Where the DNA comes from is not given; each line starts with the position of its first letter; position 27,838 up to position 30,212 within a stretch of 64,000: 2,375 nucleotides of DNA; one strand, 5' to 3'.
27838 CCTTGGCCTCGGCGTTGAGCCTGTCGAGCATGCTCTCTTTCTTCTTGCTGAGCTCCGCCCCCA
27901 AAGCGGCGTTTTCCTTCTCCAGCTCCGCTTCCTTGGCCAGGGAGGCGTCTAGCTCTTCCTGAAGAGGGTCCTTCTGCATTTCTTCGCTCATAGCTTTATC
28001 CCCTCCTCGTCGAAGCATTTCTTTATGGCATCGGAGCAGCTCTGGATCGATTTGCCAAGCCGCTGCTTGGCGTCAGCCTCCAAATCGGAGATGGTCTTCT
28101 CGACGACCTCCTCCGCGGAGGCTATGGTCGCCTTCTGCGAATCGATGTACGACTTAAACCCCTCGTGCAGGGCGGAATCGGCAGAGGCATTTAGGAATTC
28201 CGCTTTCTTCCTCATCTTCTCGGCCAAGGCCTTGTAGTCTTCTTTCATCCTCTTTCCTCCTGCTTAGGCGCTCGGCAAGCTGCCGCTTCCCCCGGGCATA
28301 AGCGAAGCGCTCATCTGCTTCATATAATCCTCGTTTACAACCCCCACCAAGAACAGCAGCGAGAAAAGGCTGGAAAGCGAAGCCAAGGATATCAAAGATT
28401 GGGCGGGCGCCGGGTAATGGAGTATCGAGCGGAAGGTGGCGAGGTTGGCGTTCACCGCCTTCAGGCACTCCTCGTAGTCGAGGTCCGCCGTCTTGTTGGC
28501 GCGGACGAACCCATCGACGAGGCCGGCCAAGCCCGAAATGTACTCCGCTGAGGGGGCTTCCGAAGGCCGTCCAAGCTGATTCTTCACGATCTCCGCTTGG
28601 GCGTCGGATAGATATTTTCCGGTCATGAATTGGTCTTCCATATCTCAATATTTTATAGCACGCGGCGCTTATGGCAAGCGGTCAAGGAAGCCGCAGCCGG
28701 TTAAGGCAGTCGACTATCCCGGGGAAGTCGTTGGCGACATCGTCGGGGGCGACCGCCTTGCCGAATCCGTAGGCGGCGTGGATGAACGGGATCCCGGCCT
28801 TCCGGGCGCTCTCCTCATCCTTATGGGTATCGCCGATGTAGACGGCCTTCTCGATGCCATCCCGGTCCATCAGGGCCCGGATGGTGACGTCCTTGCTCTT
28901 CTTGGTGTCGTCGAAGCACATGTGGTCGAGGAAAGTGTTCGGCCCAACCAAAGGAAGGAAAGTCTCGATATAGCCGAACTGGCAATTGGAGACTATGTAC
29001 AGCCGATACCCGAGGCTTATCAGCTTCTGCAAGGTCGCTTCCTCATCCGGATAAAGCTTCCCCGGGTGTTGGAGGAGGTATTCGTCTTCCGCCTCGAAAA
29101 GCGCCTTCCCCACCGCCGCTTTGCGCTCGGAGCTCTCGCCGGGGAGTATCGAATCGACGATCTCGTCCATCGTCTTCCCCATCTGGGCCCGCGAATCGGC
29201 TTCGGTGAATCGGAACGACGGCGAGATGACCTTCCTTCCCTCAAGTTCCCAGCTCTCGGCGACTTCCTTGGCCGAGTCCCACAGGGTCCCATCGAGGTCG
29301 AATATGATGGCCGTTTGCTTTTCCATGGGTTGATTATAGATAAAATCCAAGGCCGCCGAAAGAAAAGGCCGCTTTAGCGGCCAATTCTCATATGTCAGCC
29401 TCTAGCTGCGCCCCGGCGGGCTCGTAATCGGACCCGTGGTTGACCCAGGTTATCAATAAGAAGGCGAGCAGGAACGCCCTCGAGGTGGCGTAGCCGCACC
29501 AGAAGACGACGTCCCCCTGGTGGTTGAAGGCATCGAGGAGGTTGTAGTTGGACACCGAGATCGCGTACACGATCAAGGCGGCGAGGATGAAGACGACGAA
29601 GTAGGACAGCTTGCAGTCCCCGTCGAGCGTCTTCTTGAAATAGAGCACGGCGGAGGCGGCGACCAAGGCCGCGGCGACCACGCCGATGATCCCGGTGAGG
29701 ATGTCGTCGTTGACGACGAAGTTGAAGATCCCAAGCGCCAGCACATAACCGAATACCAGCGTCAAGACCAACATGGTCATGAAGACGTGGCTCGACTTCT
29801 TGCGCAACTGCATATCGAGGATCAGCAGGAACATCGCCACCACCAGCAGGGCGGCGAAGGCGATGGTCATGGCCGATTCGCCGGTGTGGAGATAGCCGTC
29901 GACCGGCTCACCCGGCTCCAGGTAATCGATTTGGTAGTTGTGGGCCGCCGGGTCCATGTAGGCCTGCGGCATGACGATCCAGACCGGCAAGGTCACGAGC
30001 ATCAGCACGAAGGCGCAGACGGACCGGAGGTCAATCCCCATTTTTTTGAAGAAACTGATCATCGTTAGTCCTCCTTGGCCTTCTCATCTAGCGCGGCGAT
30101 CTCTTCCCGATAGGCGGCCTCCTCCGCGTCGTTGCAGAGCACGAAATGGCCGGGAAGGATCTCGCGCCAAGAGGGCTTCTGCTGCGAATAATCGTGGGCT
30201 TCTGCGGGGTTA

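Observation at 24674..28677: Five-gene operon, four genes translationally coupled (three small helical proteins, a 638-aa helical plus multi-TM protein, and a DEDDh exonuclease), matching no system I recognise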

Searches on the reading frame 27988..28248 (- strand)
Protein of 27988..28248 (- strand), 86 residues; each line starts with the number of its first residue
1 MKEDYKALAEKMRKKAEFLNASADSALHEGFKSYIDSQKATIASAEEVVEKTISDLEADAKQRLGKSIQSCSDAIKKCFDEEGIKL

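Call 3: search_protein_families(library=pfam, proteins=[window:27988-28248:-], max_evalue=1)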
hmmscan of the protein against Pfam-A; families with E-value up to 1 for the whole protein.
window:27988-28248:- (86 aa): 6 families
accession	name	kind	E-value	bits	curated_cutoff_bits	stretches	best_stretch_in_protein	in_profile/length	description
PF15205.11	PLAC9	-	0.019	15.9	27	1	21-66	7-51/74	Placenta-specific protein 9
PF20671.3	COG3_C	-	0.023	14.4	26.8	1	2-82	12-89/303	Conserved oligomeric Golgi complex subunit 3, C-terminal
PF05811.18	DUF842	-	0.061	13.5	25.1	1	34-80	49-91/131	Eukaryotic protein of unknown function (DUF842)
PF13618.11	Gluconate_2-dh3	-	0.1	13.4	23.4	1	24-74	21-73/135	Gluconate 2-dehydrogenase subunit 3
PF01432.26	Peptidase_M3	-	0.11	12.2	27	1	19-78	39-99/457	Peptidase family M3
PF20766.2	DUF447_C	-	0.12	12.8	24.8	0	41-65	28-52/53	Protein of unknown function (DUF447)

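Call 4: search_protein_families(library=padloc, proteins=[window:27988-28248:-], max_evalue=1)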
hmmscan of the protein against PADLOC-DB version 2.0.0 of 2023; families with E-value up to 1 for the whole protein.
window:27988-28248:- (86 aa): 0 families

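Call 5: search_protein_families(library=ncbifam, proteins=[window:27988-28248:-], max_evalue=1)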
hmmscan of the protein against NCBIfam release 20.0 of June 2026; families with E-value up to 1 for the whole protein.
window:27988-28248:- (86 aa): 2 families
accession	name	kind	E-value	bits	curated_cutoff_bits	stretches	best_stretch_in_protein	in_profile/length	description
NF033593.1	transpos_ISNCY_1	equivalog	0.0055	15.4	325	1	6-80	190-260/444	ISNCY family transposase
TIGR02751.1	PEPCase_arch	equivalog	0.023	13.5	146.05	1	2-81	409-485/506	phosphoenolpyruvate carboxylase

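Call 50: search_protein_families(library=phrogs, proteins=[window:27988-28248:-], max_evalue=0.1)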
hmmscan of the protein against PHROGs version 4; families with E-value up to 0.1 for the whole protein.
window:27988-28248:- (86 aa): 5 families
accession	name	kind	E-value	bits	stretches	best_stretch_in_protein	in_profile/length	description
phrog_1716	-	tail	0.0048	16.4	1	9-57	692-740/943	tail length tape measure protein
phrog_21525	-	unknown function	0.029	15.9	1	2-73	4-76/108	-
phrog_8733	-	unknown function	0.072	13.5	1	3-77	128-202/239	-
phrog_8776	-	unknown function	0.073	13.9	1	12-78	2-69/207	-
phrog_3550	-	unknown function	0.099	14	0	10-62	12-61/79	-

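Call 79: search_solved_structures(query=A4, max_evalue=1)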
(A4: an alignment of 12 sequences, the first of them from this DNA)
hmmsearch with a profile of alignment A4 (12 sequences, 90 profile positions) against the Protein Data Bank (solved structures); distinct sequences matched with E-value up to 1: 6.
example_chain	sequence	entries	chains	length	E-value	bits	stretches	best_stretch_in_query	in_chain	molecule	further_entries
6ek7_A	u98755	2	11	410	0.092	16.3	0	19-59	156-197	YaxA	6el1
2cok_A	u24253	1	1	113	0.12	16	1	37-87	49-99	Poly [ADP-ribose] polymerase-1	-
7scy_K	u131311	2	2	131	0.17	15.5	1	37-86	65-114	Poly [ADP-ribose] polymerase 1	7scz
8xyv_A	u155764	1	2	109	0.88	13.2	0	2-78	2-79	De novo designed protein 0705-5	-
5wp3_B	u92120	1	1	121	0.95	13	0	41-79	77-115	EB22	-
4uos_A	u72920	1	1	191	0.99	13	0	41-79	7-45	DESIGNED HELICAL BUNDLE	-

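Call 96: search_protein_families(library=pfam, alignment_id=A4, max_evalue=0.05)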
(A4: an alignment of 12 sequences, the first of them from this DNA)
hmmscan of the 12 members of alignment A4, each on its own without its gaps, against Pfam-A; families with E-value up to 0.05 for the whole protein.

A. member 1, seq(86 aa): 2 families
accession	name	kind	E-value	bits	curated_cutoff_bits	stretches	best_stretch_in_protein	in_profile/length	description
PF15205.11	PLAC9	-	0.019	15.9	27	1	21-66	7-51/74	Placenta-specific protein 9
PF20671.3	COG3_C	-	0.023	14.4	26.8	1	2-82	12-89/303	Conserved oligomeric Golgi complex subunit 3, C-terminal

B. families by the number of members that match (of 12 scanned): 15 families
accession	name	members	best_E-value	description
PF07083.16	DUF1351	1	0.0008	Protein of unknown function (DUF1351)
PF16525.10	MHB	1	0.0014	Haemophore, haem-binding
PF21121.2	Nup49_C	1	0.0028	Nucleoporin Nup49 C-terminal helical region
PF09334.17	tRNA-synt_1g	1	0.008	tRNA synthetases class I (M)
PF24670.1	DUF7653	1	0.011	Domain of unknown function (DUF7653)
PF13264.11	DUF4055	1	0.012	Domain of unknown function (DUF4055)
PF10224.14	DUF2205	1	0.016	Short coiled-coil protein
PF15205.11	PLAC9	1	0.019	Placenta-specific protein 9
PF20671.3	COG3_C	1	0.023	Conserved oligomeric Golgi complex subunit 3, C-terminal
PF17105.10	BRD4_CDT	1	0.032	C-terminal domain of bromodomain protein 4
PF20654.3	Sec3_C-term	1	0.036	Exocyst complex component Sec3, C-terminal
PF08702.15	Fib_alpha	1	0.04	Fibrinogen alpha/beta chain family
PF07851.19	TMEM120A-B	1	0.045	TMEM120A/B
PF05478.16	Prominin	1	0.047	Prominin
PF23729.2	Spectrin_Dys-1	1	0.048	Dystrophin-1-like, spectrin repeat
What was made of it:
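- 27988..28248 (-): Gene B, 86 aa all-helical protein with an invariant A-D in an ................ motif. No family match (calls 3-5, 79, 96).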

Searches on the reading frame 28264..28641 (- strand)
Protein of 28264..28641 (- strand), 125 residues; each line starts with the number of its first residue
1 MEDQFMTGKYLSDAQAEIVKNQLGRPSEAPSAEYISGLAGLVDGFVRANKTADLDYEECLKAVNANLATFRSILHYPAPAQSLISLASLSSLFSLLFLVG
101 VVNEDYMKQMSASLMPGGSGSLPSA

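Call 3: search_protein_families(library=pfam, proteins=[window:28264-28641:-], max_evalue=1)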
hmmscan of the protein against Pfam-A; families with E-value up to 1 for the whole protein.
window:28264-28641:- (125 aa): 1 family
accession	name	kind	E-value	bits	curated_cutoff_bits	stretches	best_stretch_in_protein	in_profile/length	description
PF10696.14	DUF2501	-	0.015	16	21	1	9-44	3-44/78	Protein of unknown function (DUF2501)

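Call 4: search_protein_families(library=padloc, proteins=[window:28264-28641:-], max_evalue=1)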
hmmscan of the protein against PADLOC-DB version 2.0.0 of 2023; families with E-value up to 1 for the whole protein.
window:28264-28641:- (125 aa): 0 families

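Call 5: search_protein_families(library=ncbifam, proteins=[window:28264-28641:-], max_evalue=1)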
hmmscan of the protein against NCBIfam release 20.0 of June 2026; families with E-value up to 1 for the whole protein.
window:28264-28641:- (125 aa): 0 families

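Call 50: search_protein_families(library=phrogs, proteins=[window:28264-28641:-], max_evalue=0.1)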
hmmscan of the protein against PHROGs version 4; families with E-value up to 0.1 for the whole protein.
window:28264-28641:- (125 aa): 0 families

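Call 81: search_solved_structures(query=A6, max_evalue=1)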
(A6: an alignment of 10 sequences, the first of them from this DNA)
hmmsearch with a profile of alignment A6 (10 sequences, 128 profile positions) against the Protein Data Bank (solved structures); distinct sequences matched with E-value up to 1: 4.
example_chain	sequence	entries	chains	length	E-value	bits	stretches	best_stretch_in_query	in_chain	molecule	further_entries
5lsj_D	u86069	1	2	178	0.28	14.3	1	3-85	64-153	Kinetochore-associated protein DSN1 homolog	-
2x3v_A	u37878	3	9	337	0.74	13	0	22-66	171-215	PROTEIN KINASE C AND CASEIN KINASE SUBSTRATE IN NEURONS PROTEIN 1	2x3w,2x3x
5lsk_D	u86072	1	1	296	0.85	12.8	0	3-82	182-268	Kinetochore-associated protein DSN1 homolog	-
4eog_A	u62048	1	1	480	1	12.6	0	46-112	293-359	Putative uncharacterized protein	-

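Call 95: search_protein_families(library=pfam, alignment_id=A6, max_evalue=0.05)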
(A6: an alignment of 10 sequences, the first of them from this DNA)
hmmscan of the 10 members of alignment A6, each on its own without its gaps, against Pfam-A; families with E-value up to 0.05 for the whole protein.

A. member 1, seq(125 aa): 1 family
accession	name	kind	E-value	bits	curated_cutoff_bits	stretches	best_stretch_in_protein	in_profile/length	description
PF10696.14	DUF2501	-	0.015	16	21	1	9-44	3-44/78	Protein of unknown function (DUF2501)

B. families by the number of members that match (of 10 scanned): 4 families
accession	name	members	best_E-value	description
PF10696.14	DUF2501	1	0.015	Protein of unknown function (DUF2501)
PF15300.11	INT_SG_DDX_CT_C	1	0.016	INTS6/SAGE1/DDX26B/CT45 C-terminus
PF01756.24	ACOX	1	0.017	Acyl-CoA oxidase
PF03750.18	Csm2_III-A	1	0.04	Csm2 Type III-A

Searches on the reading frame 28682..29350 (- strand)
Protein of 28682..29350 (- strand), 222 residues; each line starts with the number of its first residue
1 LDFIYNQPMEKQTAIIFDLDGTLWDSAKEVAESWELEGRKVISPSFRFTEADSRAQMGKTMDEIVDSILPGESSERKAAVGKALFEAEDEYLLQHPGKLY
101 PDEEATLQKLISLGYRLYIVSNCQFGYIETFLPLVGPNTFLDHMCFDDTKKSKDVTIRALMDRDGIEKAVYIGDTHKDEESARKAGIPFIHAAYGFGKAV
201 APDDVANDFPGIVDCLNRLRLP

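Call 49: search_protein_families(library=ncbifam, proteins=[window:28682-29350:-], max_evalue=0.001)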
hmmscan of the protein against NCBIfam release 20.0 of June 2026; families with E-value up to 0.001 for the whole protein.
window:28682-29350:- (222 aa): 17 families
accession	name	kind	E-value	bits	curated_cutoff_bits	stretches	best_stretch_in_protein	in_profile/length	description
TIGR01449.2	PGP_bact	equivalog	4.9e-18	65.5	180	1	15-208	1-200/213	phosphoglycolate phosphatase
NF009695.0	PRK13222.1-2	equivalog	1e-17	64.4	225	1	9-216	3-222/226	phosphoglycolate phosphatase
NF009697.0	PRK13222.1-4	equivalog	9.5e-13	48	327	1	10-212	5-218/232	phosphoglycolate phosphatase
TIGR01549.1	HAD-SF-IA-v1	subfamily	7e-09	36.3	23.3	1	113-186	75-149/149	HAD-IA family hydrolase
NF009804.0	PRK13288.1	equivalog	6.9e-08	32.2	218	1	13-193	4-182/215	pyrophosphatase PpaX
NF009694.0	PRK13222.1-1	equivalog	2.1e-07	30.5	415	1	51-201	70-221/252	phosphoglycolate phosphatase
TIGR01454.1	AHBA_synth_RP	hypoth_equivalog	2.3e-07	30.7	246.65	1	15-199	1-181/205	AHBA synthesis associated protein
TIGR02253.1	CTE7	subfamily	1.4e-06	28.2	169.75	1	14-201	4-203/221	TIGR02253 family HAD-type hydrolase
NF009699.0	PRK13225.1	equivalog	1.4e-06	28.1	368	1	12-197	62-243/273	phosphoglycolate phosphatase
NF009700.0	PRK13226.1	equivalog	4.2e-06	26.6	342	1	13-197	13-199/229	phosphoglycolate phosphatase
TIGR01662.1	HAD-SF-IIIA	subfamily_domain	6.2e-06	26.4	44.6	0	98-191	25-137/141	HAD-IIIA family hydrolase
TIGR01428.1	HAD_type_II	equivalog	2.7e-05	24.3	125.4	1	14-152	3-146/197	haloacid dehalogenase type II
TIGR02009.1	PGMB-YQAB-SF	subfamily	3.1e-05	24.3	153.35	1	13-87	2-78/186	beta-phosphoglucomutase family hydrolase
NF009698.0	PRK13223.1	equivalog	3.4e-05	23.2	466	1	14-200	15-208/272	phosphoglycolate phosphatase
NF005213.0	PRK06698.1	equivalog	0.00011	21.1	768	1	12-198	241-432/459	bifunctional 5'-methylthioadenosine/S-adenosylhomocysteine nucleosidase/phosphatase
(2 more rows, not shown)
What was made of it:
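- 28682..29326 (-): HAD-IA phosphatase gene (start ATG 29326), a conserved upstream partner of the module. NCBIfam HAD-SF-IA-v1 above cut-off; PGP-like models below cut-off (call 49).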

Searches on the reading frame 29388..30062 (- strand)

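Call 49: search_protein_families(library=ncbifam, proteins=[window:29388-30062:-], max_evalue=0.001)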
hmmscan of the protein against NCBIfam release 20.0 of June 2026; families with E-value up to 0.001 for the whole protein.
window:29388-30062:- (224 aa): 1 family
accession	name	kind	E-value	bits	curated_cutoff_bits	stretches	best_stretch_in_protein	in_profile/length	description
NF045937.1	MSC_0624_12TM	equivalog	0.001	17.7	70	0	66-180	288-402/445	MSC_0624 family F1-like ATPase-associated membrane protein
